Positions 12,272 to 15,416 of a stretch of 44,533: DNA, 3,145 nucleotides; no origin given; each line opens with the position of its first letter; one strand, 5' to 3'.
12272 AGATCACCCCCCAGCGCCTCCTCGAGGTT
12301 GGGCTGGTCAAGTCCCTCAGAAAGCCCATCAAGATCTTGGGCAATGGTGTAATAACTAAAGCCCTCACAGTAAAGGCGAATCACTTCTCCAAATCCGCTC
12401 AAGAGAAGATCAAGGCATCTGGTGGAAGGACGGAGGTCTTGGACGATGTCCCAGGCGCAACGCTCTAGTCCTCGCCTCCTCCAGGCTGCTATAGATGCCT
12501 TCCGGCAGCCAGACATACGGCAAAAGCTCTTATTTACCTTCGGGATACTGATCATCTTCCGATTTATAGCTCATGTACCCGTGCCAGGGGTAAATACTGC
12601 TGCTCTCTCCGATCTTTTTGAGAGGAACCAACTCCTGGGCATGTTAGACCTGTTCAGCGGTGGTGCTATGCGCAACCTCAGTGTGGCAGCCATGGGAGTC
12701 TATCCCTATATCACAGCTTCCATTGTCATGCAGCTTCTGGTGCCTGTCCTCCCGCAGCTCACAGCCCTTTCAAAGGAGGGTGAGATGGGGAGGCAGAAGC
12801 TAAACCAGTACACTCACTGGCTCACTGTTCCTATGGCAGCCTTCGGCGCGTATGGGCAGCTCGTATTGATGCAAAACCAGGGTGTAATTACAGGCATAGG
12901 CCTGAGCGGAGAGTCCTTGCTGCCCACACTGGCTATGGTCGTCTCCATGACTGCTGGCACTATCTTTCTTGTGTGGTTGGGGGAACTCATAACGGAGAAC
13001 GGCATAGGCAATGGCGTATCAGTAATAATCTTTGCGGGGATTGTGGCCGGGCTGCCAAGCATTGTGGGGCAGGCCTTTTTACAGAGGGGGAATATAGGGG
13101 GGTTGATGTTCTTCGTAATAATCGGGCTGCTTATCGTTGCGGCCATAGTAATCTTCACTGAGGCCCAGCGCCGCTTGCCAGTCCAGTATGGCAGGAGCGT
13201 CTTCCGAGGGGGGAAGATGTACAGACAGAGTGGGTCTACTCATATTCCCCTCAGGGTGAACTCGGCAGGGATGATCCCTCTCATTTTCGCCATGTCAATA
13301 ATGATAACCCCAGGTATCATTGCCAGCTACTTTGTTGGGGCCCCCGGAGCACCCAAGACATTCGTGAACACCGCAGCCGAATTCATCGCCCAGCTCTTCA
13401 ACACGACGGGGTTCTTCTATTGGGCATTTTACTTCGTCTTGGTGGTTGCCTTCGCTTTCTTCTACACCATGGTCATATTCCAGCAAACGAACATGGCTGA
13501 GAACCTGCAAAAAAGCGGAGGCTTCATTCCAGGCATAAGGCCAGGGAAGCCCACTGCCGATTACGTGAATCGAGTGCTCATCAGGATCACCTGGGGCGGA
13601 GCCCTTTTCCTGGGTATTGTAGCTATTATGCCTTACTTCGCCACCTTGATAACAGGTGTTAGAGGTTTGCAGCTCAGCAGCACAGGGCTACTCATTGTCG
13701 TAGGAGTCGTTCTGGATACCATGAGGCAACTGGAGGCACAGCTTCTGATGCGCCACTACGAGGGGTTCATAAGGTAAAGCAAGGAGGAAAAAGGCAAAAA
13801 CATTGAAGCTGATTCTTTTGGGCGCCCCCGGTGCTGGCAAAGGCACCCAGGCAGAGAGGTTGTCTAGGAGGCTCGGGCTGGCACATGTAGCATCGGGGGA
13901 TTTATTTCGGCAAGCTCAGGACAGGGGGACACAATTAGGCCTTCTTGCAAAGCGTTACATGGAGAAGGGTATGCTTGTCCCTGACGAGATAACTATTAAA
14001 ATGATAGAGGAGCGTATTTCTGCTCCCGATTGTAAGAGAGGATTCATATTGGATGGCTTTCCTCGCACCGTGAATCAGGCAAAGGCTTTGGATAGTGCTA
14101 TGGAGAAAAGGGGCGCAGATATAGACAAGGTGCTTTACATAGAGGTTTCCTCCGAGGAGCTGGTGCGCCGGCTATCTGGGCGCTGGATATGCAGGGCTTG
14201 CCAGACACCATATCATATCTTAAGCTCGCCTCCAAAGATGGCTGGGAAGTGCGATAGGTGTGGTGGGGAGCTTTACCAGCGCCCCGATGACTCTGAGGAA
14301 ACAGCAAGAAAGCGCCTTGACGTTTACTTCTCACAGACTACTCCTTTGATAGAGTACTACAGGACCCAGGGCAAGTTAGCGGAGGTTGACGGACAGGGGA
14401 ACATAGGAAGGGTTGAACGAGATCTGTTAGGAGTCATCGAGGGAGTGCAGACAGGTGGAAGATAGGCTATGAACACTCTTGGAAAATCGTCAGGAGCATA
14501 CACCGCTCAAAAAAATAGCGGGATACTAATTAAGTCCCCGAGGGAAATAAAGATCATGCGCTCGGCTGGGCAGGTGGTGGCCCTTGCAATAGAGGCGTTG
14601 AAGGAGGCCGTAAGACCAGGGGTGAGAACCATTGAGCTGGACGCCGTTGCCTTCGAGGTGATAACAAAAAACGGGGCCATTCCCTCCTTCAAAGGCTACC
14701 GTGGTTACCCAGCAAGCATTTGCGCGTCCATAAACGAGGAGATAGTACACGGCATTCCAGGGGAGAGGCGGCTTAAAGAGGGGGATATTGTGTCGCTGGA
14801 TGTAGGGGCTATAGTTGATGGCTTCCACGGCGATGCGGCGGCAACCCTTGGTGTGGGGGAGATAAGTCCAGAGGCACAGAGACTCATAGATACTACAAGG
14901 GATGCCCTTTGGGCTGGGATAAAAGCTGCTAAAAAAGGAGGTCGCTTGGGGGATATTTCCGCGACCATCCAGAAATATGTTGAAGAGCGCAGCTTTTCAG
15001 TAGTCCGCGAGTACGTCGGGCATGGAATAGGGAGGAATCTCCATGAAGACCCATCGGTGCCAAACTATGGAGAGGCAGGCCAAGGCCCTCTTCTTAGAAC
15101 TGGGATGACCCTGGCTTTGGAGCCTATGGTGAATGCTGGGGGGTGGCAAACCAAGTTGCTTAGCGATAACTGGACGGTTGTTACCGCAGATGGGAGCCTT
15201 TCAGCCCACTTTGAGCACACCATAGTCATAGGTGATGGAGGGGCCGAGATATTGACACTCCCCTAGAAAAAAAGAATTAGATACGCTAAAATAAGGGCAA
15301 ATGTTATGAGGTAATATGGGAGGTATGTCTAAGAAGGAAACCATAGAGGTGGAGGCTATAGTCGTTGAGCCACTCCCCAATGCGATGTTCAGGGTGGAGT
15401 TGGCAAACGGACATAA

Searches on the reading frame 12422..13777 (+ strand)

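Call 72: search_protein_families(library=pfam, proteins=[window:12422-13777:+], max_evalue=0.00001)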
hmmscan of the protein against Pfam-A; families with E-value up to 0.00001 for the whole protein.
window:12422-13777:+ (451 aa): 1 family
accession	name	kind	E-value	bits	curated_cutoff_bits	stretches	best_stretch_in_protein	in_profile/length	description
PF00344.25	SecY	-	1.1e-96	324.3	32.2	1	87-434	1-306/306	SecY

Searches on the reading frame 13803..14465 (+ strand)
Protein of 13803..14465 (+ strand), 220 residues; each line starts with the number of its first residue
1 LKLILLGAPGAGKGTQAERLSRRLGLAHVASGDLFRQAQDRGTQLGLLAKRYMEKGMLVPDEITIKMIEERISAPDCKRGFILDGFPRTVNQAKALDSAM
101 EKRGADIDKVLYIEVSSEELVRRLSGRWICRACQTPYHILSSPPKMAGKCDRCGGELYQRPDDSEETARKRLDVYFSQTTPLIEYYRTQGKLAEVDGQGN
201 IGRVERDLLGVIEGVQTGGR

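Call 72: search_protein_families(library=pfam, proteins=[window:13803-14465:+], max_evalue=0.00001)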
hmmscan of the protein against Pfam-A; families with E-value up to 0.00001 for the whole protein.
window:13803-14465:+ (220 aa): 5 families
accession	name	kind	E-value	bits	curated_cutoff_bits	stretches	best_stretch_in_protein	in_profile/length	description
PF00406.28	ADK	-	2.7e-56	190.4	26.8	1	5-190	1-150/151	Adenylate kinase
PF13207.12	AAA_17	-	6.5e-30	104.6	27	1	6-125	1-120/136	AAA domain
PF05191.20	ADK_lid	-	6.9e-16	58.3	26.6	1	127-162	1-36/36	Adenylate kinase, active site lid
PF13671.12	AAA_33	-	1.6e-07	32.2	27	1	4-127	3-118/143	AAA domain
PF13238.12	AAA_18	-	2.9e-06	28.2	29.4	0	4-127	2-111/128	AAA domain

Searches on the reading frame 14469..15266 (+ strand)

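Call 72: search_protein_families(library=pfam, proteins=[window:14469-15266:+], max_evalue=0.00001)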
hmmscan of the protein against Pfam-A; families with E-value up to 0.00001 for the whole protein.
window:14469-15266:+ (265 aa): 1 family
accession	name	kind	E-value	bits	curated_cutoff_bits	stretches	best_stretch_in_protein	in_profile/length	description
PF00557.29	Peptidase_M24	-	1.2e-50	172.6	23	1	29-255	2-207/208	Metallopeptidase family M24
